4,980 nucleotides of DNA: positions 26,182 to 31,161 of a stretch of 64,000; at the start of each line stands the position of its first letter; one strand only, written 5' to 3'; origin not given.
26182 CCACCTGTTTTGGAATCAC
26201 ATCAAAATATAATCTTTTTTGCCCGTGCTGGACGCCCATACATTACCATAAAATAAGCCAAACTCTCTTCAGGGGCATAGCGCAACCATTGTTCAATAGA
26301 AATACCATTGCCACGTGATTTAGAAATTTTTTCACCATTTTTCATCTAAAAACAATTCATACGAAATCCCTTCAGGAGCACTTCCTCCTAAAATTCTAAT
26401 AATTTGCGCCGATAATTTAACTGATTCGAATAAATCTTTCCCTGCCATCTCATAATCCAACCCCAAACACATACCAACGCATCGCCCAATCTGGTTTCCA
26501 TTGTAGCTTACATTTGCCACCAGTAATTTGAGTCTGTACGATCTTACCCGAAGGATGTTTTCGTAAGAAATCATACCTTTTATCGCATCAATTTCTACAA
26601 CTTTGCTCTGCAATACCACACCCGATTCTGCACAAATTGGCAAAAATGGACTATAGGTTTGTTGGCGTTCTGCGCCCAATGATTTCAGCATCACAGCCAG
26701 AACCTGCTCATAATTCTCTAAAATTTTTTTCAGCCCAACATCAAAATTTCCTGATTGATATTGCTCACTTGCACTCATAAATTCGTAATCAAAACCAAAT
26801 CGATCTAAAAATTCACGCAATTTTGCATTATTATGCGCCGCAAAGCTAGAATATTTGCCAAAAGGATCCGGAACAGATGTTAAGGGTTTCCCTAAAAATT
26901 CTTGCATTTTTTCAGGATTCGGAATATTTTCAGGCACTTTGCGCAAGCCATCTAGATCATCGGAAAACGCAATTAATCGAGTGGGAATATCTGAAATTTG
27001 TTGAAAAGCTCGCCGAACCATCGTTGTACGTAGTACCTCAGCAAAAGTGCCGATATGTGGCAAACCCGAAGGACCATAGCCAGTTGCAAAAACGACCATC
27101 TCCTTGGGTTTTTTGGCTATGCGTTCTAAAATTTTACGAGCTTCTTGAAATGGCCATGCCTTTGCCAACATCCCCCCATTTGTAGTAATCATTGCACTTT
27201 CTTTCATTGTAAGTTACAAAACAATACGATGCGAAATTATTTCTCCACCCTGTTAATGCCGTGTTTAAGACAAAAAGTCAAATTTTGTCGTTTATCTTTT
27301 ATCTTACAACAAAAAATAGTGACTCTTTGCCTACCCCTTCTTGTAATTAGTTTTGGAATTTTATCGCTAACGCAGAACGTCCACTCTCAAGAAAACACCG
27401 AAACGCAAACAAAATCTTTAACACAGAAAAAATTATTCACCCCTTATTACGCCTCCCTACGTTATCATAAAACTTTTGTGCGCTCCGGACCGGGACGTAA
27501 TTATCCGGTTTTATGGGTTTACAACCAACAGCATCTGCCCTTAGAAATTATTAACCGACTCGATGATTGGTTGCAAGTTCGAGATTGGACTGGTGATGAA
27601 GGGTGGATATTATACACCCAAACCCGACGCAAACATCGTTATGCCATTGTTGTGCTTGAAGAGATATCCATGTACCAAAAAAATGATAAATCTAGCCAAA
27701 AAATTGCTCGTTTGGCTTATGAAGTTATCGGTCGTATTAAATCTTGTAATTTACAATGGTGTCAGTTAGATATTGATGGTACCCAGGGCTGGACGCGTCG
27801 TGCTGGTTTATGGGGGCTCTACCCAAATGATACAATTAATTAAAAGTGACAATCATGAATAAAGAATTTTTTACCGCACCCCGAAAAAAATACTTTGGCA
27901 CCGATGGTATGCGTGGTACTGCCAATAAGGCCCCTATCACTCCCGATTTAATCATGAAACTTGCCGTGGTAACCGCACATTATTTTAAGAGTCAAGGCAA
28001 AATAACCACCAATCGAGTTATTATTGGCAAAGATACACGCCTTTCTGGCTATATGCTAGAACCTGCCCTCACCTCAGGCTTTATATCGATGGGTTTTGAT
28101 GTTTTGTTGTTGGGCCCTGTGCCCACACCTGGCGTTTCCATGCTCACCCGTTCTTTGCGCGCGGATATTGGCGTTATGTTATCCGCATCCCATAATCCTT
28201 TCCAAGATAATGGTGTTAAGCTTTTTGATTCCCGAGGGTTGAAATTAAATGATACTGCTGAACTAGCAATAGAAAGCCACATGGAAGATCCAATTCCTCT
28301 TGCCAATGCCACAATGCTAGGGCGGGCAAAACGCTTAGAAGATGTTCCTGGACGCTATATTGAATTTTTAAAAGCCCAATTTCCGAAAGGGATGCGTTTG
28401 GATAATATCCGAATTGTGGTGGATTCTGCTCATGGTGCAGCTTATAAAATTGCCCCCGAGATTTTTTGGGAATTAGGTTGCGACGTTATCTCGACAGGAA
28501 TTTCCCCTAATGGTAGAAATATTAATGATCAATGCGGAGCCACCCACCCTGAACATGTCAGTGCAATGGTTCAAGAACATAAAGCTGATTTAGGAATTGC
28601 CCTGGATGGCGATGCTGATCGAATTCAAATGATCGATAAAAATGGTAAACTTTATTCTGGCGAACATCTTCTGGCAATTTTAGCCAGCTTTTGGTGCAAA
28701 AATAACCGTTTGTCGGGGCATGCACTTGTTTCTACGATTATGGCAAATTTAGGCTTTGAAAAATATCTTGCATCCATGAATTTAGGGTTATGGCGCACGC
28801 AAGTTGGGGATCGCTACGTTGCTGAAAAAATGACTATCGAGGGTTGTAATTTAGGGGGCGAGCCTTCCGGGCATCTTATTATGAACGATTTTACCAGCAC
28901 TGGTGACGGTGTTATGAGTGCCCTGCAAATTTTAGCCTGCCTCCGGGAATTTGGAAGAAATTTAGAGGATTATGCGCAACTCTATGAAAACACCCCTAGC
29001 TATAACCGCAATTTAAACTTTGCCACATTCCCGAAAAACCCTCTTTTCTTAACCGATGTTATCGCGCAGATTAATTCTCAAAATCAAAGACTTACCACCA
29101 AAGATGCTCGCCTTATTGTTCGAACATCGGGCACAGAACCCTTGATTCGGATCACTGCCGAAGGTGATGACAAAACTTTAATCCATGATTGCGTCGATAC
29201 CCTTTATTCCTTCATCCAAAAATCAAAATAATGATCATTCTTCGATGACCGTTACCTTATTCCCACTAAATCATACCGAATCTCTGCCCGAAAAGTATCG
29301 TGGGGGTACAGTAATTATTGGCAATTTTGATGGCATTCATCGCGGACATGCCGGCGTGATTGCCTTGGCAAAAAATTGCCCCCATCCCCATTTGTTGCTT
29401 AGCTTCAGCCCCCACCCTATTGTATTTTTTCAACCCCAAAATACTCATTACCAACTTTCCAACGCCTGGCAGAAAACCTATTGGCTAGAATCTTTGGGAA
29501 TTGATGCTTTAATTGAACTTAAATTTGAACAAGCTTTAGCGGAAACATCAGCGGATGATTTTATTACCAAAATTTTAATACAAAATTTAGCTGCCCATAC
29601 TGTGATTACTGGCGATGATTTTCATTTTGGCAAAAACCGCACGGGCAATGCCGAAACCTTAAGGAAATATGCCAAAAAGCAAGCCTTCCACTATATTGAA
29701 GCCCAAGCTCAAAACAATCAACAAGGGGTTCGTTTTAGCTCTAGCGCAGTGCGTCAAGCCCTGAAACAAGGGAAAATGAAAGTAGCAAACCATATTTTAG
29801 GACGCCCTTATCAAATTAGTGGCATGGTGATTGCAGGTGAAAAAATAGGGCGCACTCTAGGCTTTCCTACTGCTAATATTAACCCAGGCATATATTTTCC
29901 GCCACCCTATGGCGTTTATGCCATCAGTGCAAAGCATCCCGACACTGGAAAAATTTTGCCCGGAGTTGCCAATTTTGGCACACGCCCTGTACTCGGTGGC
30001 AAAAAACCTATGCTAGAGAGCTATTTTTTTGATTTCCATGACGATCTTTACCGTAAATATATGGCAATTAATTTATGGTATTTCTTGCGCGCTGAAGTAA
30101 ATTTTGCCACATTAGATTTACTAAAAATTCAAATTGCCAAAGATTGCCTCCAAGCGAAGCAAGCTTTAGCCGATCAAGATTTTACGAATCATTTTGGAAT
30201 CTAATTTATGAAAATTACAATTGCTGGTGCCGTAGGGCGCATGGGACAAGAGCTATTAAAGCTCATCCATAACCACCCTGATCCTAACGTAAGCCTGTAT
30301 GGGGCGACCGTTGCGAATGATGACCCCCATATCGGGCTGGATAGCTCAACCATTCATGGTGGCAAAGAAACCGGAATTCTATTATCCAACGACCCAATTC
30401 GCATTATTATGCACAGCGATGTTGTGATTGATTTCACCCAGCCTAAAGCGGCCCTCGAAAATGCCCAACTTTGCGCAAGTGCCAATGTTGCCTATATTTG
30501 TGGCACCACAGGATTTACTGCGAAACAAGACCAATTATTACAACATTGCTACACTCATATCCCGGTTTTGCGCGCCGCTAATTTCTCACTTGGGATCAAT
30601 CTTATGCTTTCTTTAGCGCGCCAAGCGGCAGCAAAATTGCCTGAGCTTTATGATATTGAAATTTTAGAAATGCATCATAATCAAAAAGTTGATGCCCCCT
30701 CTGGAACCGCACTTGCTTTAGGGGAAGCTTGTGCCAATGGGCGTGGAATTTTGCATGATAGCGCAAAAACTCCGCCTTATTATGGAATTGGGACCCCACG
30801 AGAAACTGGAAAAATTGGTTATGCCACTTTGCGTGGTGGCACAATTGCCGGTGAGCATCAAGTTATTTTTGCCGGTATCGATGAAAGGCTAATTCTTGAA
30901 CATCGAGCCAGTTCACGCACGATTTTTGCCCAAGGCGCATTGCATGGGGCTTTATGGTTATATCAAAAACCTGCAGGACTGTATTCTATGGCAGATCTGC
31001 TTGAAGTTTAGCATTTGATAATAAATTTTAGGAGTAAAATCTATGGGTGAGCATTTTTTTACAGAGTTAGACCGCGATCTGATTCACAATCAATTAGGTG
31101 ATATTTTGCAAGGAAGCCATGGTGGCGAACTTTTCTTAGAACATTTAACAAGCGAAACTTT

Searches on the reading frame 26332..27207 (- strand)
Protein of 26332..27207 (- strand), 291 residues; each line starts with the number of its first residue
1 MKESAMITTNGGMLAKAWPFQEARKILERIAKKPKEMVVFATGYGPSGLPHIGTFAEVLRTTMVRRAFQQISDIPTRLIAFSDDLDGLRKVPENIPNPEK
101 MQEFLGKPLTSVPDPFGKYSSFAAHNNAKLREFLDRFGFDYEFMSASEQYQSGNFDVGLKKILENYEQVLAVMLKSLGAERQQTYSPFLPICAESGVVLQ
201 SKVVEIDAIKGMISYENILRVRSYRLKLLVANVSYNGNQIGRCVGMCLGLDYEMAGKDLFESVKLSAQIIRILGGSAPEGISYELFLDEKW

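Call 41: search_protein_families(library=ncbifam, proteins=[window:26332-27207:-], max_evalue=0.00001)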
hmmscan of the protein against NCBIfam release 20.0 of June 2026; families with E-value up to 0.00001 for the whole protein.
window:26332-27207:- (291 aa): 2 families
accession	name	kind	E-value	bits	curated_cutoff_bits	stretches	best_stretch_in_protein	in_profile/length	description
NF001968.0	PRK00750.1-2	equivalog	9.2e-118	393.9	648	1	13-290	10-290/528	lysine--tRNA ligase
TIGR00467.1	lysS_arch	equivalog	1.6e-29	102.8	147.55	1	27-216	8-193/515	lysine--tRNA ligase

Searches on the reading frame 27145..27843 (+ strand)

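Call 41: search_protein_families(library=ncbifam, proteins=[window:27145-27843:+], max_evalue=0.00001)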
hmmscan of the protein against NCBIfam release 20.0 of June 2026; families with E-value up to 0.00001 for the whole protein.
window:27145-27843:+ (232 aa): 0 families

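Call 67: search_protein_families(library=phrogs, proteins=[window:27145-27843:+], max_evalue=0.001)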
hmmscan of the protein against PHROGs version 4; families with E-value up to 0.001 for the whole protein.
window:27145-27843:+ (232 aa): 1 family
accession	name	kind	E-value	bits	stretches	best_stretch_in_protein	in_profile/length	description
phrog_1794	-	lysis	0.00068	20.1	1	98-158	267-325/336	amidase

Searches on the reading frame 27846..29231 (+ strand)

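Call 41: search_protein_families(library=ncbifam, proteins=[window:27846-29231:+], max_evalue=0.00001)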
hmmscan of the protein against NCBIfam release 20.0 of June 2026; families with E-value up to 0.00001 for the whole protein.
window:27846-29231:+ (461 aa): 7 families
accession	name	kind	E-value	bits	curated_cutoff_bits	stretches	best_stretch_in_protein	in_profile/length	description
TIGR01455.1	glmM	equivalog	1.1e-160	535.2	447.55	1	17-458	1-441/442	phosphoglucosamine mutase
TIGR03990.1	Arch_GlmM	equivalog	8.9e-94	314.9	439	1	15-455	2-442/444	phosphoglucosamine mutase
NF007088.0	PRK09542.1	equivalog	1.5e-44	152.8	618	1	41-458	32-454/456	phosphomannomutase/phosphoglucomutase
NF046027.1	PhglucPhmanMutPgmG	equivalog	3.9e-36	124.7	600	1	53-457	42-450/460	phosphoglucomutase/phosphomannomutase PgmG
NF011943.0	PRK15414.1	subfamily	7.8e-26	91.1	801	1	55-454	38-451/456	phosphomannomutase CpsG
TIGR01132.1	pgm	equivalog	1.8e-09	36.6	778.05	1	14-342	39-395/546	phosphoglucomutase (alpha-D-glucose-1,6-bisphosphate-dependent)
NF005737.0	PRK07564.1-1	equivalog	7.2e-09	34.8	378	0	47-130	42-131/543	alpha-D-glucose phosphate-specific phosphoglucomutase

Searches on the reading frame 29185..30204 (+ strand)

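Call 41: search_protein_families(library=ncbifam, proteins=[window:29185-30204:+], max_evalue=0.00001)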
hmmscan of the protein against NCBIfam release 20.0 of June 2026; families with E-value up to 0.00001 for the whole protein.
window:29185-30204:+ (339 aa): 9 families
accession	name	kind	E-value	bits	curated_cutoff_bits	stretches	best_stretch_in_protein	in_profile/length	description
NF004160.0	PRK05627.1-3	equivalog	1.4e-90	303.2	295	1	30-331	6-322/325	bifunctional riboflavin kinase/FAD synthetase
NF004159.0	PRK05627.1-2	equivalog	1.7e-78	264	306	1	37-332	13-311/326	bifunctional riboflavin kinase/FAD synthetase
NF004163.0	PRK05627.1-6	equivalog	5.4e-77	259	315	1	37-330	14-309/313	bifunctional riboflavin kinase/FAD synthetase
TIGR00083.1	ribF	equivalog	1e-72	245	184.35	1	43-328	2-289/290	riboflavin biosynthesis protein RibF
NF004162.0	PRK05627.1-5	equivalog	4.1e-65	220.2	241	1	41-329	15-300/304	bifunctional riboflavin kinase/FAD synthetase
NF004161.0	PRK05627.1-4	equivalog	2.8e-57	194.1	461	1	29-330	7-313/324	bifunctional riboflavin kinase/FAD synthetase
NF004158.0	PRK05627.1-1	equivalog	2.4e-41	142.1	396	1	42-321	19-297/304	bifunctional riboflavin kinase/FAD synthetase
NF045965.1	RibF_rel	equivalog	1.3e-27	97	200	1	42-238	15-208/279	FAD synthase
NF005518.0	PRK07143.1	equivalog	2.1e-25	89.7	232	1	41-214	17-182/281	hypothetical protein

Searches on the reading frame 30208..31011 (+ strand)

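Call 41: search_protein_families(library=ncbifam, proteins=[window:30208-31011:+], max_evalue=0.00001)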
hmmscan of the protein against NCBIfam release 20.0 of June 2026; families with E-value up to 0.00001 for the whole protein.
window:30208-31011:+ (267 aa): 2 families
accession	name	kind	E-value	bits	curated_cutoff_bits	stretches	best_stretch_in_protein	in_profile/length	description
TIGR00036.1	dapB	equivalog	1.1e-69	235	122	1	1-266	2-270/270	4-hydroxy-tetrahydrodipicolinate reductase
TIGR02130.1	dapB_plant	equivalog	3.1e-07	29.7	294.55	1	70-171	70-172/275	dihydrodipicolinate reductase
